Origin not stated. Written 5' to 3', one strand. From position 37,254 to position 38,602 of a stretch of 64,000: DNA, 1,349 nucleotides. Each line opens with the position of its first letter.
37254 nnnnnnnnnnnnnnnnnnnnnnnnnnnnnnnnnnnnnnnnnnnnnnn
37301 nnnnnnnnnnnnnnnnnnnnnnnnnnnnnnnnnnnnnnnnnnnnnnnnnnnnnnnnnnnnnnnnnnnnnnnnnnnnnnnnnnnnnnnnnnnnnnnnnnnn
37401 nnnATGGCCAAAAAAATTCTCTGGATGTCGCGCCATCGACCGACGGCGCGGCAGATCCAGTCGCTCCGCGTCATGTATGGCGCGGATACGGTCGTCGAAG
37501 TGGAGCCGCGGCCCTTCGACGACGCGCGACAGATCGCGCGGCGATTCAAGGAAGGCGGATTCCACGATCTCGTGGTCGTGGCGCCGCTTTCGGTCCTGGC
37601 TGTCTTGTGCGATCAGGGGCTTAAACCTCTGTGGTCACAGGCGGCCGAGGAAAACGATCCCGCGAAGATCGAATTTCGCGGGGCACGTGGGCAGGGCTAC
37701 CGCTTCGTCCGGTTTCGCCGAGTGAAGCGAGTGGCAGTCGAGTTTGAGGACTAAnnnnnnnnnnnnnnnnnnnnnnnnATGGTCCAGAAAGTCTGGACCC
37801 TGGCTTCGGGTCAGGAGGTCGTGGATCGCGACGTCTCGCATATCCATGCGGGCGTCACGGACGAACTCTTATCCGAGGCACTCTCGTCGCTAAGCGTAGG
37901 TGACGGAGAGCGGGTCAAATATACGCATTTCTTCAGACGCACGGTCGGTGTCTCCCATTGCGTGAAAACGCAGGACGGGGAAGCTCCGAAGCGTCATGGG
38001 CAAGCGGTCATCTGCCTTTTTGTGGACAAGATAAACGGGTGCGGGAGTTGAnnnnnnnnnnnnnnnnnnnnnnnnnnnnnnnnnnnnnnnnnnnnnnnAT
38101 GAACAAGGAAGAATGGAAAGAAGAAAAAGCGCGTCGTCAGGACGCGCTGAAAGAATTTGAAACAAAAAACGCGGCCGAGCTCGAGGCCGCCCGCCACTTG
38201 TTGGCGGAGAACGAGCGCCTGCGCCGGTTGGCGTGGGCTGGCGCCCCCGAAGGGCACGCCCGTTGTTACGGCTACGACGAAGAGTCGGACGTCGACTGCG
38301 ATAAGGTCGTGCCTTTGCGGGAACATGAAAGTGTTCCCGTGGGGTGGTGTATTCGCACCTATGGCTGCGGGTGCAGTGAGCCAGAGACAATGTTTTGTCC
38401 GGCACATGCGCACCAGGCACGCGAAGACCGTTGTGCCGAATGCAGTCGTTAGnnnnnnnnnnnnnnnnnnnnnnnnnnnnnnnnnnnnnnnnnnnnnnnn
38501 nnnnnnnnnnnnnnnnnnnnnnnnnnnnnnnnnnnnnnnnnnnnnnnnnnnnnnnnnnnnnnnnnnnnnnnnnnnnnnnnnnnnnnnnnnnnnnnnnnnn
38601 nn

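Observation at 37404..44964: MoxR AAA+ / vWA / 687-aa unknown cassette preceded by three small genes and a HicAB pair: candidate NTPase-driven conflict system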

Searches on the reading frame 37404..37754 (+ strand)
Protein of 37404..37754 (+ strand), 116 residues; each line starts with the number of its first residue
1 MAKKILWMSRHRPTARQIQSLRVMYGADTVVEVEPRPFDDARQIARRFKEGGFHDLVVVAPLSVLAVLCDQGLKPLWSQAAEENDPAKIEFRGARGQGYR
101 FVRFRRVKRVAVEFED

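Call 3: search_protein_families(library=pfam, proteins=[window:37404-37754:+], max_evalue=0.1)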
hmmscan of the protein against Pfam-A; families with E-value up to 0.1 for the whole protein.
window:37404-37754:+ (116 aa): 0 families

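Call 4: search_protein_families(library=padloc, proteins=[window:37404-37754:+], max_evalue=0.1)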
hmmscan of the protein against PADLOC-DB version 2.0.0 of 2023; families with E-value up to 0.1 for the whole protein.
window:37404-37754:+ (116 aa): 0 families

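Call 5: search_protein_families(library=phrogs, proteins=[window:37404-37754:+], max_evalue=0.1)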
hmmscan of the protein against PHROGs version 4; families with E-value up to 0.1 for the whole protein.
window:37404-37754:+ (116 aa): 0 families

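Call 23: search_protein_families(library=ncbifam, proteins=[window:37404-37754:+], max_evalue=0.1)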
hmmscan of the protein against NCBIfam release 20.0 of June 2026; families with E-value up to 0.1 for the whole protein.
window:37404-37754:+ (116 aa): 0 families

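Call 67: find_homologous_proteins(query=window:37404-37754:+)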
Query window:37404-37754:+ (116 aa): 132 proteins with E <= 0.001 among 140 candidates; the best 120 are listed.
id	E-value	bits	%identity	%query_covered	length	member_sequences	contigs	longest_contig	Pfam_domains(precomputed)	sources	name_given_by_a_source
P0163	6.9e-71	253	100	100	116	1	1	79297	-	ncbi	ncbi:MAG: hypothetical protein ABIB04_03860 [Patescibacteria group bacterium]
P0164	4.3e-58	212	82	100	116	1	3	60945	-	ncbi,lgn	-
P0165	3.7e-55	203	75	100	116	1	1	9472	-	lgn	-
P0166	1.1e-54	201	78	98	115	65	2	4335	-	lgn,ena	-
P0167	2.1e-54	200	76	98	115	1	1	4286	-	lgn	-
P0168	2.1e-54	200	76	98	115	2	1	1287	-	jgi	-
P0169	2.8e-54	200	80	99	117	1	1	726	-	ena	-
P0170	2.8e-54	200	73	99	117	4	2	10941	-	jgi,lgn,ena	-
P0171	3.1e-54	200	73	100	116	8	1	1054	-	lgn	-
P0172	4.2e-53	196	73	100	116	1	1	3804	-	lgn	-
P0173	4.6e-53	196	73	100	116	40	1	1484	-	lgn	-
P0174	7.2e-53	195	75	100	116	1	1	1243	-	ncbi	-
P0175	8.7e-53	195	74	98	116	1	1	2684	-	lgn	-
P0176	1.0e-52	195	74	97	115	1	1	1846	-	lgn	-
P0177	1.1e-52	195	72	99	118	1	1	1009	-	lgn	-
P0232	9.0e-48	179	67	100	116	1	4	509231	-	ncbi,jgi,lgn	jgi:hypothetical protein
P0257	6.1e-43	163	66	98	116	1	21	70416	-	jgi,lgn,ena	-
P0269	1.7e-38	149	65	94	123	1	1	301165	-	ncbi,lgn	-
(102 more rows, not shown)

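Call 70: find_encoding_contigs(protein=P0232, flank=10000, max_places=1)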
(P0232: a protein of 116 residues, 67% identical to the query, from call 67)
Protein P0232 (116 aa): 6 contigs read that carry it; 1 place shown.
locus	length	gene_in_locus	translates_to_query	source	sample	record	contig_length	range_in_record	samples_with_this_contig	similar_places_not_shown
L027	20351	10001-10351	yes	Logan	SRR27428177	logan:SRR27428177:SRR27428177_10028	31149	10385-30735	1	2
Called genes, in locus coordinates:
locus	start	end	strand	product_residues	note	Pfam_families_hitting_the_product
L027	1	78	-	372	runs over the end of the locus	-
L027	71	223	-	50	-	-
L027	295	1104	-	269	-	-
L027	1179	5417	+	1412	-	-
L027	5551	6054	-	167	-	-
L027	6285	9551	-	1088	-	-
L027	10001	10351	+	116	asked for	-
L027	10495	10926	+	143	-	PF08818:DUF1801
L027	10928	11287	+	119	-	PF09966:DUF2200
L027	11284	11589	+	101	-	PF13376:OmdA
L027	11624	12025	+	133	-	-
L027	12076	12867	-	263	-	-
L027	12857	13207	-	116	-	PF03551:PadR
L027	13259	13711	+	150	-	PF10604:Polyketide_cyc2, PF08327:AHSA1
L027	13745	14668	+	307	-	PF02492:cobW, PF07683:CobW_C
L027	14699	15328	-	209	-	PF00881:Nitroreductase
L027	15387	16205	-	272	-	-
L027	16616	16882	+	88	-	PF13453:Zn_ribbon_TFIIB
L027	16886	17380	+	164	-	-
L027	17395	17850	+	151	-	PF08327:AHSA1 (weak)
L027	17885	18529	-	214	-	-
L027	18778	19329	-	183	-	-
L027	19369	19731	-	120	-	-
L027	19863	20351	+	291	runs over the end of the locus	PF24827:AstE_AspA_cat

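Call 71: find_encoding_contigs(protein=P0269, flank=10000, max_places=1)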
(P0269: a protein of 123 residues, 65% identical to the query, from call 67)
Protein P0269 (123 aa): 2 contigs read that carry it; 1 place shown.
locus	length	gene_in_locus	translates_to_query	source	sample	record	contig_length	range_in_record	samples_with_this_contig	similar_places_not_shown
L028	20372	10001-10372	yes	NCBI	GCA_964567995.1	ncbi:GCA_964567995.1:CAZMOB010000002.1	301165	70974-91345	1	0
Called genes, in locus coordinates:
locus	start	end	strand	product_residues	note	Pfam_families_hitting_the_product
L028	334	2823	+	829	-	PF00521:DNA_topoisoIV, PF03989:DNA_gyraseA_C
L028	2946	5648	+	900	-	PF00583:Acetyltransf_1 (faint)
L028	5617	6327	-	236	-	PF01978:TrmB (weak)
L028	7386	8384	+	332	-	-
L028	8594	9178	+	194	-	-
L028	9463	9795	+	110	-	-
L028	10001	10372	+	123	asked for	-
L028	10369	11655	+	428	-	PF20030:bpMoxR, PF07728:AAA_5, PF17868:AAA_lid_8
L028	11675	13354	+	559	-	PF13519:VWA_2 (weak)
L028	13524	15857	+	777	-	-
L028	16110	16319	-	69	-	-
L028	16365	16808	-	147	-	-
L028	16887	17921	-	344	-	PF00268:Ribonuc_red_sm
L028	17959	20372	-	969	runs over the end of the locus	PF03477:ATP-cone, PF00317:Ribonuc_red_lgN, PF02867:Ribonuc_red_lgC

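Call 72: find_encoding_contigs(protein=P0257, flank=10000, max_places=2)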
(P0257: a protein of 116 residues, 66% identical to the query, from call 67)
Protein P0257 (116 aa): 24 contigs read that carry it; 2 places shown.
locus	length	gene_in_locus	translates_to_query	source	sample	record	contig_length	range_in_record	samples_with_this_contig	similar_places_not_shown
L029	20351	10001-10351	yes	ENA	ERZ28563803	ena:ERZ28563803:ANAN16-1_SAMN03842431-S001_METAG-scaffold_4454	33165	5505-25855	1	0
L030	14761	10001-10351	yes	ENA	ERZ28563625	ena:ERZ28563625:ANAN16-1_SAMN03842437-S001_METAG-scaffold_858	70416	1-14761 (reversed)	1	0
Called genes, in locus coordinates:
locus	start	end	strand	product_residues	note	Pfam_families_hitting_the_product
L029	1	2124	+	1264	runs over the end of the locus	PF10342:Kre9_KNH (weak), PF18911:PKD_4 (faint), PF00801:PKD (faint)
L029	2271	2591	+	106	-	-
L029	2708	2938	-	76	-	-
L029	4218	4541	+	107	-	-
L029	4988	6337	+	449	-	-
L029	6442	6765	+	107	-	-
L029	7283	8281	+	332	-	-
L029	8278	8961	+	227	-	PF00899:ThiF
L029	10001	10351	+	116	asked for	-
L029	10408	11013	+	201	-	-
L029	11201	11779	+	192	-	-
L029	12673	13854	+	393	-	PF22694:CtpB_N-like, PF00595:PDZ, PF13180:PDZ_2, PF17820:PDZ_6, PF03572:Peptidase_S41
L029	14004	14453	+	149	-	PF01281:Ribosomal_L9_N, PF03948:Ribosomal_L9_C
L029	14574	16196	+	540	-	PF06418:CTP_synth_N, PF00117:GATase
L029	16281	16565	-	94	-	PF01016:Ribosomal_L27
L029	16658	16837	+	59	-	-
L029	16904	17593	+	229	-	PF01255:Prenyltransf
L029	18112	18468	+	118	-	-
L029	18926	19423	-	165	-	PF00961:LAGLIDADG_1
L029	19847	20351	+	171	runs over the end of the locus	-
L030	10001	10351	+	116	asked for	-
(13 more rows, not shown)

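Call 73: predict_structure(alignment_id=A6)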
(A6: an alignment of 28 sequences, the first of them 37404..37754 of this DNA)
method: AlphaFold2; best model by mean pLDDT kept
length: 116 residues; sequences in the alignment: 28
mean_pLDDT: 93.7   pTM: 0.83
mean pLDDT of the five models: 93.7, 93.6, 93.4, 93.1, 92.7
residues with pLDDT >= 90: 99; 70-90: 16; 50-70: 1; < 50: 0
segments of 3 or more residues with pLDDT < 50: none
pLDDT, mean of each block of 10 residues (from residue 1): 92 95 97 84 94 95 94 96 96 92 97 92
secondary structure, 60 per line:
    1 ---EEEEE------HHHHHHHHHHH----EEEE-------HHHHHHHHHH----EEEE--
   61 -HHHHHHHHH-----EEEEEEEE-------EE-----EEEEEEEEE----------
elements in order: E4-8 H15-25 E30-33 H41-50 E55-58 H62-70 E76-83 E98-106

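Call 76: fold_search(model_id=the predicted structure, library=pdb)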
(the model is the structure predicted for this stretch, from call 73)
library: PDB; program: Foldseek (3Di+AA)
matches with E <= 10: 890; with E <= 0.001: 0
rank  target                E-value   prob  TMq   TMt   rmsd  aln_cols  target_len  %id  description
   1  6les_B                4.4e-02  0.77  0.43  0.17  12.5       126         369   14  3D domain-swapped dimer of the maltose-binding protein fused to a fragment of the focal adhesion kinase (released 2019-12-11)
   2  6th8_MODEL_1_A        6.9e-02  0.80  0.37  0.35   4.4        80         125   24  Reconstructing the Origins of the HemD-like fold (released 2019-11-27)
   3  7qsq_C                6.9e-02  0.51  0.38  0.36   5.6       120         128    9  Permutated N-terminal lobe of the ribose binding protein from Thermotoga maritima (released 2023-01-11)
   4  6les_X                8.9e-02  0.63  0.42  0.17  12.5       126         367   14  3D domain-swapped dimer of the maltose-binding protein fused to a fragment of the focal adhesion kinase (released 2019-12-11)
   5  2p4g                  8.9e-02  0.25  0.28  0.16  13.7       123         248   11  CRYSTAL STRUCTURE OF A PYRIMIDINE REDUCTASE-LIKE PROTEIN (DIP1392) FROM CORYNEBACTERIUM DIPHTHERIAE NCTC AT 2.30 A RESOL (released 2007-03-27)
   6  7ffw_A                1.3e-01  0.47  0.41  0.16  12.5       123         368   13  The crystal structure of a domain-swapped dimeric maltodextrin-binding protein MalE from Salmonella enterica (released 2021-09-15)
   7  6les_Y                1.5e-01  0.51  0.43  0.17  12.4       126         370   14  3D domain-swapped dimer of the maltose-binding protein fused to a fragment of the focal adhesion kinase (released 2019-12-11)
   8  8wgl_A                1.5e-01  0.30  0.35  0.28   7.3       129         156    9  Crystal structure of Rhodothermus marinus substrate-binding protein (Hg soaking) (released 2023-10-04)
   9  6jfy_D                1.9e-01  0.47  0.35  0.08   4.5        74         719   14  GluK3 receptor trapped in Desensitized state (released 2019-07-24)
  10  7bg0_E                1.9e-01  0.23  0.33  0.13  12.9       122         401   13  Fusion of MBP and the backbone of the long-acting amylin analog AM833. (released 2021-08-04)
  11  7fft_A                2.4e-01  0.35  0.39  0.16  12.6       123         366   14  The crystal structure of a domain-swapped dimeric maltodextrin-binding protein MalE from Salmonella enterica (released 2021-09-15)
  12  5kn7                  2.5e-01  0.21  0.33  0.15   8.2       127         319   12  Lipid A secondary acyltransferase LpxM from Acinetobacter baumannii (released 2016-09-28)
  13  1vdr_A                2.5e-01  0.12  0.27  0.21  12.9       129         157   11  DIHYDROFOLATE REDUCTASE (released 1998-02-25)
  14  3nhz_C                2.7e-01  0.66  0.37  0.37   4.6        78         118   17  Structure of N-terminal Domain of MtrA (released 2010-08-11)
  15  8gc2_A                2.9e-01  0.69  0.42  0.09   4.0        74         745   12  Domoate-bound GluK2 kainate receptor in partially-open conformation 1 (released 2024-03-13)
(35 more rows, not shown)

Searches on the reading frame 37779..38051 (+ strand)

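Call 3: search_protein_families(library=pfam, proteins=[window:37779-38051:+], max_evalue=0.1)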
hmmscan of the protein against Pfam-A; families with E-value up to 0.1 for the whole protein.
window:37779-38051:+ (90 aa): 0 families

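Call 4: search_protein_families(library=padloc, proteins=[window:37779-38051:+], max_evalue=0.1)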
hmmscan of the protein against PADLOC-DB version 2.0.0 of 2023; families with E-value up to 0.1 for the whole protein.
window:37779-38051:+ (90 aa): 0 families

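Call 5: search_protein_families(library=phrogs, proteins=[window:37779-38051:+], max_evalue=0.1)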
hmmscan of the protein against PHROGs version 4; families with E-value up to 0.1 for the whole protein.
window:37779-38051:+ (90 aa): 1 family
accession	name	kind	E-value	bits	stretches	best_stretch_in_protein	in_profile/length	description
phrog_23674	-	unknown function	0.0027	18.7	1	21-69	19-66/157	-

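Call 23: search_protein_families(library=ncbifam, proteins=[window:37779-38051:+], max_evalue=0.1)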
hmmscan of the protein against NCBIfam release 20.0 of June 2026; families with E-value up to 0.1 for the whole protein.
window:37779-38051:+ (90 aa): 0 families

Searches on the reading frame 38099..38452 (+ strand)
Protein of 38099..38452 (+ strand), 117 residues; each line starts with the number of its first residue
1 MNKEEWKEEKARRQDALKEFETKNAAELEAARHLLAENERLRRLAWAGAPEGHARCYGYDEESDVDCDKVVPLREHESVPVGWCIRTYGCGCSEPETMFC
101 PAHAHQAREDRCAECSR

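Call 3: search_protein_families(library=pfam, proteins=[window:38099-38452:+], max_evalue=0.1)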
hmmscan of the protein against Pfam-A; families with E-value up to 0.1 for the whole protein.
window:38099-38452:+ (117 aa): 0 families

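Call 4: search_protein_families(library=padloc, proteins=[window:38099-38452:+], max_evalue=0.1)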
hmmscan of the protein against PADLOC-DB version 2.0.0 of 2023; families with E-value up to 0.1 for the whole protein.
window:38099-38452:+ (117 aa): 0 families

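Call 5: search_protein_families(library=phrogs, proteins=[window:38099-38452:+], max_evalue=0.1)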
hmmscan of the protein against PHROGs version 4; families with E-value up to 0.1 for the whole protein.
window:38099-38452:+ (117 aa): 0 families

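Call 23: search_protein_families(library=ncbifam, proteins=[window:38099-38452:+], max_evalue=0.1)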
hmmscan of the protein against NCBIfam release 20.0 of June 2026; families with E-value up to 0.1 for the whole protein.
window:38099-38452:+ (117 aa): 0 families
